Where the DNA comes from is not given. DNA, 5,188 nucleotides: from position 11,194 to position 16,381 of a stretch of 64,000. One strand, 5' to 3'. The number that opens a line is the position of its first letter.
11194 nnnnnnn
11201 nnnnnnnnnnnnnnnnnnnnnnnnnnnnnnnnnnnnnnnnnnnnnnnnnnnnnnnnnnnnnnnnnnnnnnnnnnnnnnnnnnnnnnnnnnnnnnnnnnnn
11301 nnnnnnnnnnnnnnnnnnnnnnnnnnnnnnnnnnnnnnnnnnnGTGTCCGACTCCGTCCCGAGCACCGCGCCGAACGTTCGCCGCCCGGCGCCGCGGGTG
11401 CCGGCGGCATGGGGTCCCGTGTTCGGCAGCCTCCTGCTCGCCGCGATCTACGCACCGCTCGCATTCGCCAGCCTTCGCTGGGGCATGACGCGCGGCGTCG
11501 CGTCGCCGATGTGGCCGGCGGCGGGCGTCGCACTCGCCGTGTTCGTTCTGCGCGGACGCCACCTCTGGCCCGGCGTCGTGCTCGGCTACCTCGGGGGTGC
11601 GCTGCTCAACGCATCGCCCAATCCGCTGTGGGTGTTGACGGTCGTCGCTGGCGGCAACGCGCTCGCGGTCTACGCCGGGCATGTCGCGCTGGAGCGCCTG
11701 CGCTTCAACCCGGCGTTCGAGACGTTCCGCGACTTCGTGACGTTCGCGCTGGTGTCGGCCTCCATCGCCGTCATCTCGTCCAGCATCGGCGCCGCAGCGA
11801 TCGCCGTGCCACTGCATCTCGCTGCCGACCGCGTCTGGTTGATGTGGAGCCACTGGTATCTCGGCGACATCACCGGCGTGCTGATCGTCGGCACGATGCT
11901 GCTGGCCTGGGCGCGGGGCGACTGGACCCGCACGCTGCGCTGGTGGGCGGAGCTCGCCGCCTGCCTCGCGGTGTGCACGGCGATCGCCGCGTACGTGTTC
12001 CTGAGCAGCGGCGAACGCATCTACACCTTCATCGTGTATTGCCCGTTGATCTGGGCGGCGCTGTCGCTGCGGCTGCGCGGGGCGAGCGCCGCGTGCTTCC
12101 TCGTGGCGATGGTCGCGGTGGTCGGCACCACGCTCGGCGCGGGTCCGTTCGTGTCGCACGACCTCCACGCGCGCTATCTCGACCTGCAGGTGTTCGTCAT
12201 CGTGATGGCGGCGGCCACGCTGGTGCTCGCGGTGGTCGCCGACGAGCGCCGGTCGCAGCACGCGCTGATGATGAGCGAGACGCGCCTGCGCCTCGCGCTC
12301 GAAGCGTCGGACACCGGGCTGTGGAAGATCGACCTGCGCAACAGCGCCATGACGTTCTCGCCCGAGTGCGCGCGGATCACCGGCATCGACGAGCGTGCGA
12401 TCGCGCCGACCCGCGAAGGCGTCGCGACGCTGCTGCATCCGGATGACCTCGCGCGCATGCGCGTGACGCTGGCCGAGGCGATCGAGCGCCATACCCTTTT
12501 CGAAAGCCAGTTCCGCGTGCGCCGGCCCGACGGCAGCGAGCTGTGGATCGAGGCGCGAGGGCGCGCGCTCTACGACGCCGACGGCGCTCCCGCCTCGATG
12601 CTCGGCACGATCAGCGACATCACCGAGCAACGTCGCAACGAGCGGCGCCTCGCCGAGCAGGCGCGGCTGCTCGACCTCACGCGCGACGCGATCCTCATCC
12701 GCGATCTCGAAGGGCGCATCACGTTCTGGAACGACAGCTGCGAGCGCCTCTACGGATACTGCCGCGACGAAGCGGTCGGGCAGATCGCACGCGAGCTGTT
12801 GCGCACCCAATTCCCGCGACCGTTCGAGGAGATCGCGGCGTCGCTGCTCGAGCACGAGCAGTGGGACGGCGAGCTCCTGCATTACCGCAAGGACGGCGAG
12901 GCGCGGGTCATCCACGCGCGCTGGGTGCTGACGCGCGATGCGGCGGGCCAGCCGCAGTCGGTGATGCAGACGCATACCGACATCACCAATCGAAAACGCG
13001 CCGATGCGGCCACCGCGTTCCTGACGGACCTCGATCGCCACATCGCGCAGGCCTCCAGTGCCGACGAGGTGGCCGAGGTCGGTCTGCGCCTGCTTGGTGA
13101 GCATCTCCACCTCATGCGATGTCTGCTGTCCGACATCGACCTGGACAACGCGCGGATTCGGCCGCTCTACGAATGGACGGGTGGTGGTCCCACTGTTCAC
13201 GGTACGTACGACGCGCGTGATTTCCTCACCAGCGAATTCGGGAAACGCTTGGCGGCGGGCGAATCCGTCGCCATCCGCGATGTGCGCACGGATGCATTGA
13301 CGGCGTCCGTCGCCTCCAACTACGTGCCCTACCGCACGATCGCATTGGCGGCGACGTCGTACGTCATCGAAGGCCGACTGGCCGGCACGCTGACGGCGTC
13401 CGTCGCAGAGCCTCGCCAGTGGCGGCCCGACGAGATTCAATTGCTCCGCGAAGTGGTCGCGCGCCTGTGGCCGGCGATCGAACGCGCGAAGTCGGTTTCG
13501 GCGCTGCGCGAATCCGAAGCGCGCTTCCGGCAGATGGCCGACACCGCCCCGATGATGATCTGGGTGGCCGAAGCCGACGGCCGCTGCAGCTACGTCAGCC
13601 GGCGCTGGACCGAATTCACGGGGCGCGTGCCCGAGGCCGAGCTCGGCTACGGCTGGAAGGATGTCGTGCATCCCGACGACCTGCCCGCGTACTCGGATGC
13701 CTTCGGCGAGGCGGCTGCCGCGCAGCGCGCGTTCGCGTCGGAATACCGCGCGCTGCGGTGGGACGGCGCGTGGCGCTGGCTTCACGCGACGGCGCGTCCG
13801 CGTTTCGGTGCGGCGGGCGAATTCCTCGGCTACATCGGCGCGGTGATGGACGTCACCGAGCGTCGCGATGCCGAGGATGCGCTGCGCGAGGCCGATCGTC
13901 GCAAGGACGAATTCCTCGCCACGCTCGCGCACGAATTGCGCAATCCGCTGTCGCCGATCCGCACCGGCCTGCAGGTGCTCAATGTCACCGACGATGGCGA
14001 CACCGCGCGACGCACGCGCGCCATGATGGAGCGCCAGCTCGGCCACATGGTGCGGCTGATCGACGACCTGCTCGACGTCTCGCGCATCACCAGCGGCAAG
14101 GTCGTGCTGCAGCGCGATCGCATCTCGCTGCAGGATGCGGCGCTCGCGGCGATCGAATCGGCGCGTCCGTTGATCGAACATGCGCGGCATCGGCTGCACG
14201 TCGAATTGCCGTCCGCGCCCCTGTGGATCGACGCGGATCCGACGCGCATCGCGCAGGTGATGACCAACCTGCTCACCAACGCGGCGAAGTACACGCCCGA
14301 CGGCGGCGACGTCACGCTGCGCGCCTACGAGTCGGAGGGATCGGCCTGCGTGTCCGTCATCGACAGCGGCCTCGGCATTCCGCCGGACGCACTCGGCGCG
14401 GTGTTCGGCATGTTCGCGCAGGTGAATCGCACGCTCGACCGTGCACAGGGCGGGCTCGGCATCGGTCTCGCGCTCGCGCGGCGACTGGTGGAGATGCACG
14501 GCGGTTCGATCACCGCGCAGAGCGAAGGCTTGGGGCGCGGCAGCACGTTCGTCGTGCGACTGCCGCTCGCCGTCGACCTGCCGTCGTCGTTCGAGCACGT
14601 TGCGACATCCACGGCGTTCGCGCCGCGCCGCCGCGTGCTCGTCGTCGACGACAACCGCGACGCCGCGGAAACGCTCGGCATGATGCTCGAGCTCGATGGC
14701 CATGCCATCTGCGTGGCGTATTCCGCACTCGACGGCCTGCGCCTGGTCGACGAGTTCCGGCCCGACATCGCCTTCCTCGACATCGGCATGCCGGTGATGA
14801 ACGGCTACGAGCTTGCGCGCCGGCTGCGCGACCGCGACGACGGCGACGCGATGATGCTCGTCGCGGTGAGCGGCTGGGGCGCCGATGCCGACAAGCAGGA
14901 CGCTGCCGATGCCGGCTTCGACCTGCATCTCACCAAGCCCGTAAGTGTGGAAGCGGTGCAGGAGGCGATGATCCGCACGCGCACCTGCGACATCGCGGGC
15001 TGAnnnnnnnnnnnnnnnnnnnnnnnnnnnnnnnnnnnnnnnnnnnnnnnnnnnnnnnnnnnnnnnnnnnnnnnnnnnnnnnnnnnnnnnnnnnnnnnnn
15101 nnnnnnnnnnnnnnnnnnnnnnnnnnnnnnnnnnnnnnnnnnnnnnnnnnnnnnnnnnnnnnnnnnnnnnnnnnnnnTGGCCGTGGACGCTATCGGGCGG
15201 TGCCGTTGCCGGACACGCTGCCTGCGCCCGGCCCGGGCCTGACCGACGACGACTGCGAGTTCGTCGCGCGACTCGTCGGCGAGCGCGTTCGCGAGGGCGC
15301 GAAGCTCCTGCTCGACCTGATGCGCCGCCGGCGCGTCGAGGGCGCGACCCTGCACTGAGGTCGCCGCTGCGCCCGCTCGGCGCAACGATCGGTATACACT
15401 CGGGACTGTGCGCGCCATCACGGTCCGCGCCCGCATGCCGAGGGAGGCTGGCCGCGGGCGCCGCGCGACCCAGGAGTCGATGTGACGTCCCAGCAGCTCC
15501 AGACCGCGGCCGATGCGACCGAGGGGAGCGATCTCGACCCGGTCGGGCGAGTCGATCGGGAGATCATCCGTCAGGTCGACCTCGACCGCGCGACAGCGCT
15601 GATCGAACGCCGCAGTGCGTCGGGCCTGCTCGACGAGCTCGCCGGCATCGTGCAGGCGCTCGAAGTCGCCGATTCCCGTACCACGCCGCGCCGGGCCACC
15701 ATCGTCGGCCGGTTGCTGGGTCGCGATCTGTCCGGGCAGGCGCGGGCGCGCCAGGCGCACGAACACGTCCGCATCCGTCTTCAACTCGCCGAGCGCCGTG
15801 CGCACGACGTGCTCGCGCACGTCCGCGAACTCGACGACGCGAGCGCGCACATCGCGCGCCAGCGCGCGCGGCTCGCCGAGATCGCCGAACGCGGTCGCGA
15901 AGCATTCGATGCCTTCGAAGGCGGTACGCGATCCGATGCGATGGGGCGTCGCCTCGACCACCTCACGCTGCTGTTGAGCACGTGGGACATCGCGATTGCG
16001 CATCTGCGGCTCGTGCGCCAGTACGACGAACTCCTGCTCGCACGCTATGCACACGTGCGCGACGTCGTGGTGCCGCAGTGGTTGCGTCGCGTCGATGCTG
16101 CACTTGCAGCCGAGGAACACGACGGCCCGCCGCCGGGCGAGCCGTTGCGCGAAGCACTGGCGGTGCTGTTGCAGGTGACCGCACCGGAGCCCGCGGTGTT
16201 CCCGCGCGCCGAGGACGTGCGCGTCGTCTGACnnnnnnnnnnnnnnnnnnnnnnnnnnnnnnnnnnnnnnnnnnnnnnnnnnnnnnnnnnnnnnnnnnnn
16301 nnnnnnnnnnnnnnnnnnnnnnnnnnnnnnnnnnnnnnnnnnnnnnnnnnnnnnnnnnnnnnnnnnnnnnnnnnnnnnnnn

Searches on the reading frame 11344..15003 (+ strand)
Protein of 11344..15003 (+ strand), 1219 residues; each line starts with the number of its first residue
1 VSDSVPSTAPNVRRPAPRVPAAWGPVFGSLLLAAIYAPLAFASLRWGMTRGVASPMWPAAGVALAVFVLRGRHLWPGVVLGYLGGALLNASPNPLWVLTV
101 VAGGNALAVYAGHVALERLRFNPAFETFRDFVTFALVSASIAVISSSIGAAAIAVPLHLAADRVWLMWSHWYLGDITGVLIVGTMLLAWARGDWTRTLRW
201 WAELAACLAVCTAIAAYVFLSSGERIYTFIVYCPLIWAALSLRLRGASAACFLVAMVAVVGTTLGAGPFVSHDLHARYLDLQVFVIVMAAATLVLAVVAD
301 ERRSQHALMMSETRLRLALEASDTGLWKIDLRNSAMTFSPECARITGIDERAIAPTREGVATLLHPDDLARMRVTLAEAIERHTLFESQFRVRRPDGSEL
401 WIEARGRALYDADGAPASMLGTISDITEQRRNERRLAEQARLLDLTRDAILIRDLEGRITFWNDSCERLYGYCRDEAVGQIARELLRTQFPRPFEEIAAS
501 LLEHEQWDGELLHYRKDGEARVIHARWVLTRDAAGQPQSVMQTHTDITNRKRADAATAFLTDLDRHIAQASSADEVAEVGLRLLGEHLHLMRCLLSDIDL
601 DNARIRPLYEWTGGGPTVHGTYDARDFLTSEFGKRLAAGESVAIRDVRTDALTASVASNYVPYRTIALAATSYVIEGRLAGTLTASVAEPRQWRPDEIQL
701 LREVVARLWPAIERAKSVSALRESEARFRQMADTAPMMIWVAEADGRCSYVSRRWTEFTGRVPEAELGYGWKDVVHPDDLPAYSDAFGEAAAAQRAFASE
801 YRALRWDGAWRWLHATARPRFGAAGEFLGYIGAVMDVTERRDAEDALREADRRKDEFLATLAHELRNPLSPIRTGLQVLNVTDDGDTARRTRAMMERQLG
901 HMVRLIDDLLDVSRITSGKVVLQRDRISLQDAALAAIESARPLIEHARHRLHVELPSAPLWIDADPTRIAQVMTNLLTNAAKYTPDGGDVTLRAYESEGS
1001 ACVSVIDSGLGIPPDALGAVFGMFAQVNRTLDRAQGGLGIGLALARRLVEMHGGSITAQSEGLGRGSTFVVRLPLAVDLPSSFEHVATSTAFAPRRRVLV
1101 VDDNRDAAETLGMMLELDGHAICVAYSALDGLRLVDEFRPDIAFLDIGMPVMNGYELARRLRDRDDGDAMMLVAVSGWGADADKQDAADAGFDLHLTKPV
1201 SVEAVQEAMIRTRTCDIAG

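Call 49: search_protein_families(library=pfam, proteins=[window:11344-15003:+], max_evalue=0.01)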
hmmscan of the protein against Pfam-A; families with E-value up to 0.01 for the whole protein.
window:11344-15003:+ (1219 aa): 14 families
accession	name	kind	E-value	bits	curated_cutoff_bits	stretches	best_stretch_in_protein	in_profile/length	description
PF08447.18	PAS_3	-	8.9e-47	157.7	25.6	3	337-423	3-89/89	PAS fold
PF00989.32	PAS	-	2.9e-35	121.1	22.6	3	440-547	4-113/113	PAS fold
PF08448.16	PAS_4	-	8.5e-29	100.5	23.1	3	733-841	2-109/110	PAS fold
PF13426.13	PAS_9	-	1.6e-27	96.2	27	3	448-548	2-102/103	PAS domain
PF05231.19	MASE1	-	3e-26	92.7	29.8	1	30-303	5-299/299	MASE1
PF02518.31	HATPase_c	-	1.1e-25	90.7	26.4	1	965-1076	2-110/111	Histidine kinase-, DNA gyrase B-, and HSP90-like ATPase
PF00072.30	Response_reg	-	1.2e-20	74.1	30.2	1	1098-1208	1-109/111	Response regulator receiver domain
PF00512.31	HisKA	-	1.3e-15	57.6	26.9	1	854-918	2-66/66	His Kinase A (phospho-acceptor) domain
PF13188.13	PAS_8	-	3.1e-15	55.9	21.8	2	440-493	4-54/65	PAS domain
PF01590.32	GAF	-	9e-08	33.2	22.4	1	574-709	3-130/133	GAF domain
PF12860.13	PAS_7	-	4.1e-06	27.4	27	1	444-554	2-114/115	PAS fold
PF14598.12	PAS_11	-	1.6e-05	25.3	25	0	361-409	38-86/109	PAS domain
PF13581.12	HATPase_c_2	-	0.0041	17.6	27.4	0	973-1050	40-110/127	Histidine kinase-like ATPase domain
PF13185.12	GAF_2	-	0.0045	17.6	28.6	0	571-713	2-136/136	GAF domain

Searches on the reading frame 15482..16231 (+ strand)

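Call 3: search_protein_families(library=pfam, proteins=[window:15482-16231:+], max_evalue=1)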
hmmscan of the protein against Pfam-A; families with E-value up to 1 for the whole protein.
window:15482-16231:+ (249 aa): 0 families

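Call 4: search_protein_families(library=ncbifam, proteins=[window:15482-16231:+], max_evalue=1)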
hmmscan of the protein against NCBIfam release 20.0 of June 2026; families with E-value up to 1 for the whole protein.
window:15482-16231:+ (249 aa): 0 families

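Call 5: search_protein_families(library=padloc, proteins=[window:15482-16231:+], max_evalue=1)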
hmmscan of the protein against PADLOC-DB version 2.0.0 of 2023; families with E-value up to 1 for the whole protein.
window:15482-16231:+ (249 aa): 1 family
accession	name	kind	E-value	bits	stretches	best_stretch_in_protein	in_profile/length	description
PDLC03947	RmrA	-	0.0039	14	1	94-175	204-283/383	-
